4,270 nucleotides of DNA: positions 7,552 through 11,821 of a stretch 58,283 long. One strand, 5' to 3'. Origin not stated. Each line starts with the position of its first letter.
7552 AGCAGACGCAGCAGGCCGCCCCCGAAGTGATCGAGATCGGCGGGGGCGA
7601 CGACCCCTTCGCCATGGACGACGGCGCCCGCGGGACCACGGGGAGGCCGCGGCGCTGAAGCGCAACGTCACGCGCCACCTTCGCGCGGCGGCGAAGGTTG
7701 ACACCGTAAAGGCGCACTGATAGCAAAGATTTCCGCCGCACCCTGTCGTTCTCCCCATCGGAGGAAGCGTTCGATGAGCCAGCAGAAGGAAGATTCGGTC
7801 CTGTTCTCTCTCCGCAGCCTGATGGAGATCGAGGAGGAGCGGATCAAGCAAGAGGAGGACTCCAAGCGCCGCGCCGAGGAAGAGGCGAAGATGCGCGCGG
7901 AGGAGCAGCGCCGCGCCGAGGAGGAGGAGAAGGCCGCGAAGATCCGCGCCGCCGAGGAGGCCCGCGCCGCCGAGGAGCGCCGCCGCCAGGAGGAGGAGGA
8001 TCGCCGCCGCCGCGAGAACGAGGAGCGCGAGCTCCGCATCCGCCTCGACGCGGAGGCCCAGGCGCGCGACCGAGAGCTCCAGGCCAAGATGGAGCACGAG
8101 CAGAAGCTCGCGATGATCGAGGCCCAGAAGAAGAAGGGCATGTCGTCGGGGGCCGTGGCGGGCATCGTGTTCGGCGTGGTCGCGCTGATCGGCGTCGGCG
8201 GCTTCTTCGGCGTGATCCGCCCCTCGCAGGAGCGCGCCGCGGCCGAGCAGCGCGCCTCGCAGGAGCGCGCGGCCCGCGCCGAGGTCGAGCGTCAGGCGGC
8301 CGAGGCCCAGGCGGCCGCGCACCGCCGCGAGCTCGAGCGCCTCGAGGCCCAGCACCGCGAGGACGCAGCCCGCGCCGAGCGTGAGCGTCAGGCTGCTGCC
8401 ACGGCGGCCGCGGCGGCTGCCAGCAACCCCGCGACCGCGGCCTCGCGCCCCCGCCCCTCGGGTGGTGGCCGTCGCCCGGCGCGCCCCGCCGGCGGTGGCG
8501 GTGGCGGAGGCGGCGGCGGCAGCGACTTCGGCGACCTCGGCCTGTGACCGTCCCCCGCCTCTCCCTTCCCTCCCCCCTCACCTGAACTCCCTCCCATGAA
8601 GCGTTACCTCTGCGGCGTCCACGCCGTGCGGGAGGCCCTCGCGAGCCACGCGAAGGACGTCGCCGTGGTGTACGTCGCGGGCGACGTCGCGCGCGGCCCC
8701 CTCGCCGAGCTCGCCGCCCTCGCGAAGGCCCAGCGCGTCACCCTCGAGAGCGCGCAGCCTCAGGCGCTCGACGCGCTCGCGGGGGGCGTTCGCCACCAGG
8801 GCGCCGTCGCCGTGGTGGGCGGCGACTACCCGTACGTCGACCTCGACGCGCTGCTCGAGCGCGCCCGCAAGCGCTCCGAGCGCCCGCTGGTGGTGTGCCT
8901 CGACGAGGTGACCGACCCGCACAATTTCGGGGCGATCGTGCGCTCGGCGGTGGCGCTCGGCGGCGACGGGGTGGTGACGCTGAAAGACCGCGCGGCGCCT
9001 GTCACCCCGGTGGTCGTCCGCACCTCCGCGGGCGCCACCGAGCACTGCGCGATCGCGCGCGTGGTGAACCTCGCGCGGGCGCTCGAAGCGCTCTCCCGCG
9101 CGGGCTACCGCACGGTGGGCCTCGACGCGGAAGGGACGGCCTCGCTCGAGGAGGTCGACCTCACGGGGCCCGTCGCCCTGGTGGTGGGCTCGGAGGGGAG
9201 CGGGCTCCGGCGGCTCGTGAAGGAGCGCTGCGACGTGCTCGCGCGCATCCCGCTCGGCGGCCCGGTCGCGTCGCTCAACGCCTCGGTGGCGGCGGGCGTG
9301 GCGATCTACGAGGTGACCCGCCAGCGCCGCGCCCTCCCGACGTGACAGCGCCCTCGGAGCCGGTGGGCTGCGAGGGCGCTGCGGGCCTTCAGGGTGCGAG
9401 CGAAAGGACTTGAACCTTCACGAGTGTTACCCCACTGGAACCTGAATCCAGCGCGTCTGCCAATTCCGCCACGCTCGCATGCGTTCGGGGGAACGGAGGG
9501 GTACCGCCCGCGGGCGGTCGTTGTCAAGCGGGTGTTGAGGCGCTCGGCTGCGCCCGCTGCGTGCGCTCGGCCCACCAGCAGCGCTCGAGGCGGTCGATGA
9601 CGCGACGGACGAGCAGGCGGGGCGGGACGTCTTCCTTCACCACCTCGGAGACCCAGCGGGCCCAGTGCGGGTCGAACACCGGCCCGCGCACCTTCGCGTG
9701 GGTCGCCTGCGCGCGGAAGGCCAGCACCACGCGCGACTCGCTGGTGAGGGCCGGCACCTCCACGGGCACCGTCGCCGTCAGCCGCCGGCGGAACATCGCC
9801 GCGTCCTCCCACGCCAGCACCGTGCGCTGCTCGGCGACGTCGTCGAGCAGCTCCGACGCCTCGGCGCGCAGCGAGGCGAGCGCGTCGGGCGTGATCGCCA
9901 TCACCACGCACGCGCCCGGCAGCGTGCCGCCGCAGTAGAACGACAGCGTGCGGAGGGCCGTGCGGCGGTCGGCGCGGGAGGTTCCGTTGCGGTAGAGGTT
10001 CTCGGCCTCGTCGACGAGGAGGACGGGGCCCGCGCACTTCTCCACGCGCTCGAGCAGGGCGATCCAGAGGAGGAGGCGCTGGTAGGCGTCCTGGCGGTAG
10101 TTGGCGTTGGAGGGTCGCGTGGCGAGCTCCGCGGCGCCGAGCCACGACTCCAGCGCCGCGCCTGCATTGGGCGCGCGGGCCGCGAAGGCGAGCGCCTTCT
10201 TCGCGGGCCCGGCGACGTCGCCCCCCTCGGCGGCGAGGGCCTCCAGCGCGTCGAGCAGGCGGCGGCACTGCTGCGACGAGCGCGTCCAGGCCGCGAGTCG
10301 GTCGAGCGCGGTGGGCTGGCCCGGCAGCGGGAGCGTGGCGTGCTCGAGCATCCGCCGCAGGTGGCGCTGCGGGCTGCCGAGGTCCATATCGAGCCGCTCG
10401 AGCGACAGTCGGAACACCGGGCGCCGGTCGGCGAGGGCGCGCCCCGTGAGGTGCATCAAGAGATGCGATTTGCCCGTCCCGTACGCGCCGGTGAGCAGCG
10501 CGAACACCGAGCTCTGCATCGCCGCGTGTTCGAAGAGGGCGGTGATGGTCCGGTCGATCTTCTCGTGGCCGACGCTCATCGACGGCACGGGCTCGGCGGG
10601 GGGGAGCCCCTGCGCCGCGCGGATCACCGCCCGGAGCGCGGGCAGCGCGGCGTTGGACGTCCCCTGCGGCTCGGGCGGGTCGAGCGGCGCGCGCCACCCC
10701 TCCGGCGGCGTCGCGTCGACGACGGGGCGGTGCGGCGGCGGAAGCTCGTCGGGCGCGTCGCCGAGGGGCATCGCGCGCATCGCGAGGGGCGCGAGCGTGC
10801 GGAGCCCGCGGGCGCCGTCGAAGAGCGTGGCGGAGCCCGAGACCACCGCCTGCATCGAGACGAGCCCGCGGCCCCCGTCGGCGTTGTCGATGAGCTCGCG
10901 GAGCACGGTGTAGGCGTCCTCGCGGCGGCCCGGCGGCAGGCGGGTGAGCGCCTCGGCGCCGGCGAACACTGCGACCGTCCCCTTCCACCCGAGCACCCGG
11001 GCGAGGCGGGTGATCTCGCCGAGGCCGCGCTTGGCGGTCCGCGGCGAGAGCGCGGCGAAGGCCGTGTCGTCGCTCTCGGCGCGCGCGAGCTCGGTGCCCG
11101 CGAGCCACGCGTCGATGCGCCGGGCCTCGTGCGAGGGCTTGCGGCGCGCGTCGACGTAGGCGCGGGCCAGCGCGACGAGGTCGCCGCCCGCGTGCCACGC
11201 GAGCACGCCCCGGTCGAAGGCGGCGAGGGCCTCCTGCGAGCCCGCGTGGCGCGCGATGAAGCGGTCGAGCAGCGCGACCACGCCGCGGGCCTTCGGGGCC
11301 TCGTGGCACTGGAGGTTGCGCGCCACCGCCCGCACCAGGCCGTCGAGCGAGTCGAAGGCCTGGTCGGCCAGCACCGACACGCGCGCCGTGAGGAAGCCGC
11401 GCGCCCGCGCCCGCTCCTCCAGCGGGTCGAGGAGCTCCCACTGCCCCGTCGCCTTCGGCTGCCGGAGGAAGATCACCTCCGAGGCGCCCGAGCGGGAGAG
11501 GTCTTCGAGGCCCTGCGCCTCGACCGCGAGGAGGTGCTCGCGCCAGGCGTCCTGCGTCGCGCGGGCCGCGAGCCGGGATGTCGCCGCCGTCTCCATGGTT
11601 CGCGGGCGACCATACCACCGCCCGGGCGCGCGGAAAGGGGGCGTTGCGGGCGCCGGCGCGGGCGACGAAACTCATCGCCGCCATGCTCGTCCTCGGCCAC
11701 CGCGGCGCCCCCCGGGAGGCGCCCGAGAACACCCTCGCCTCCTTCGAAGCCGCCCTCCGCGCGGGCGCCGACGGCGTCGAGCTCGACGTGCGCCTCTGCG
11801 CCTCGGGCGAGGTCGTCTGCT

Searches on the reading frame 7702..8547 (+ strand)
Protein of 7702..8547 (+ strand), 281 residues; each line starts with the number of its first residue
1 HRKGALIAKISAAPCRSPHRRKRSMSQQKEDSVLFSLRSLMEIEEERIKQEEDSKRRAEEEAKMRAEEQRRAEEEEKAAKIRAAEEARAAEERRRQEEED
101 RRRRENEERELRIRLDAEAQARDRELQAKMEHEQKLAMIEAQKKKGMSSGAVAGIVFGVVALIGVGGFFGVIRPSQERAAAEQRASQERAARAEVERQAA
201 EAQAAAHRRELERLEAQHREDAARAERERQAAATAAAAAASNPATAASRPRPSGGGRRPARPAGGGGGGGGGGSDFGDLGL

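Call 82: search_protein_families(library=pfam, proteins=[window:7702-8547:+], max_evalue=0.001)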
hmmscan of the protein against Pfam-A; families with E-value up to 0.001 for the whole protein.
window:7702-8547:+ (281 aa): 1 family
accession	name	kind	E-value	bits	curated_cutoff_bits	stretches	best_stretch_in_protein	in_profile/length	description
PF04612.17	T2SSM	-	0.00049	20.8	27.8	1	155-206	19-71/160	Type II secretion system (T2SS), protein M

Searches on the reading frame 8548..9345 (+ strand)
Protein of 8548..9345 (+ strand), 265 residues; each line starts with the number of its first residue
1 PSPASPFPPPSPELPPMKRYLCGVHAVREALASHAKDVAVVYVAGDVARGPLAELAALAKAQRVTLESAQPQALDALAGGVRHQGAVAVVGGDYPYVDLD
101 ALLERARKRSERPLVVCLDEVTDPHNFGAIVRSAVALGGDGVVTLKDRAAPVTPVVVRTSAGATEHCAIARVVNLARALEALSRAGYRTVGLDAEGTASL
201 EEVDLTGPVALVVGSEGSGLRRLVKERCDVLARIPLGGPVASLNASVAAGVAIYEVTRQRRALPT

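Call 82: search_protein_families(library=pfam, proteins=[window:8548-9345:+], max_evalue=0.001)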
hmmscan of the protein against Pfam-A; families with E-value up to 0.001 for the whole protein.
window:8548-9345:+ (265 aa): 2 families
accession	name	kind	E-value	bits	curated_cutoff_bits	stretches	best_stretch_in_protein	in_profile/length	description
PF00588.24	SpoU_methylase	-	9.3e-39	133.2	29.7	1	114-254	2-142/142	SpoU rRNA Methylase family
PF08032.17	SpoU_sub_bind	-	3e-14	53.5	22.8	1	20-90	1-70/76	RNA 2'-O ribose methyltransferase substrate binding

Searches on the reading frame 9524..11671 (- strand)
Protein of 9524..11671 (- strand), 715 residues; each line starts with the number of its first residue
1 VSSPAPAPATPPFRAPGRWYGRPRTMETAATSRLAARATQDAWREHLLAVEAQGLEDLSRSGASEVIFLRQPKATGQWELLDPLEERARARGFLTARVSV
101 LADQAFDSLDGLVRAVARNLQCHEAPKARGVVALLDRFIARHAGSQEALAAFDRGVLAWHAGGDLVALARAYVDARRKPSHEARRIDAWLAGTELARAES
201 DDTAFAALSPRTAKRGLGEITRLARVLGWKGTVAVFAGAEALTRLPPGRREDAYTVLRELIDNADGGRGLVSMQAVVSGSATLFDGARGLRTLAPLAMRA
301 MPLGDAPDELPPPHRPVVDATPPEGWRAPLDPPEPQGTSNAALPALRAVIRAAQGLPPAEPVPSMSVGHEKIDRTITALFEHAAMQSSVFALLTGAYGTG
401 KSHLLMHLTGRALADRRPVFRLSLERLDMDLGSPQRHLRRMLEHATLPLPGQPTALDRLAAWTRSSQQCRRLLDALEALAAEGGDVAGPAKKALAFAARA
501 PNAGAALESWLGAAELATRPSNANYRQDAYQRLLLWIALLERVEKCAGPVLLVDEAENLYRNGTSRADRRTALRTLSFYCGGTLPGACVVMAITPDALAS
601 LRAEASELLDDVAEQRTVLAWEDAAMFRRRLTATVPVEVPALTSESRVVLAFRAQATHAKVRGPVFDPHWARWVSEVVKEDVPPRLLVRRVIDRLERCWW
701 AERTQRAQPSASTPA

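Call 8: search_protein_families(library=pfam, proteins=[window:9524-11671:-], max_evalue=0.001)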
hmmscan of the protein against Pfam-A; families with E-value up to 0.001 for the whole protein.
window:9524-11671:- (715 aa): 2 families
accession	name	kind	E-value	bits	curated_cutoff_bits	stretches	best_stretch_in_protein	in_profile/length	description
PF10923.14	BrxC_BrxD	-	2.8e-23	83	22.2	2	80-299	65-309/414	BREX system ATP-binding protein BrxC/D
PF13401.12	AAA_22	-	2.1e-06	28.5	27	0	390-471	7-84/130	AAA domain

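Call 96: search_protein_families(library=padloc, proteins=[window:9524-11671:-], max_evalue=0.001)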
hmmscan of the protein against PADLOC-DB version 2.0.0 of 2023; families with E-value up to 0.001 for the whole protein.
window:9524-11671:- (715 aa): 2 families
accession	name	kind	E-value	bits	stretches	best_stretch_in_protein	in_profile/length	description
PDLC02494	BrxD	-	1.7e-20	71.6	2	61-299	49-306/440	BrxD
PDLC04140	mad8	-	0.0002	19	1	386-512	25-128/314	mads_8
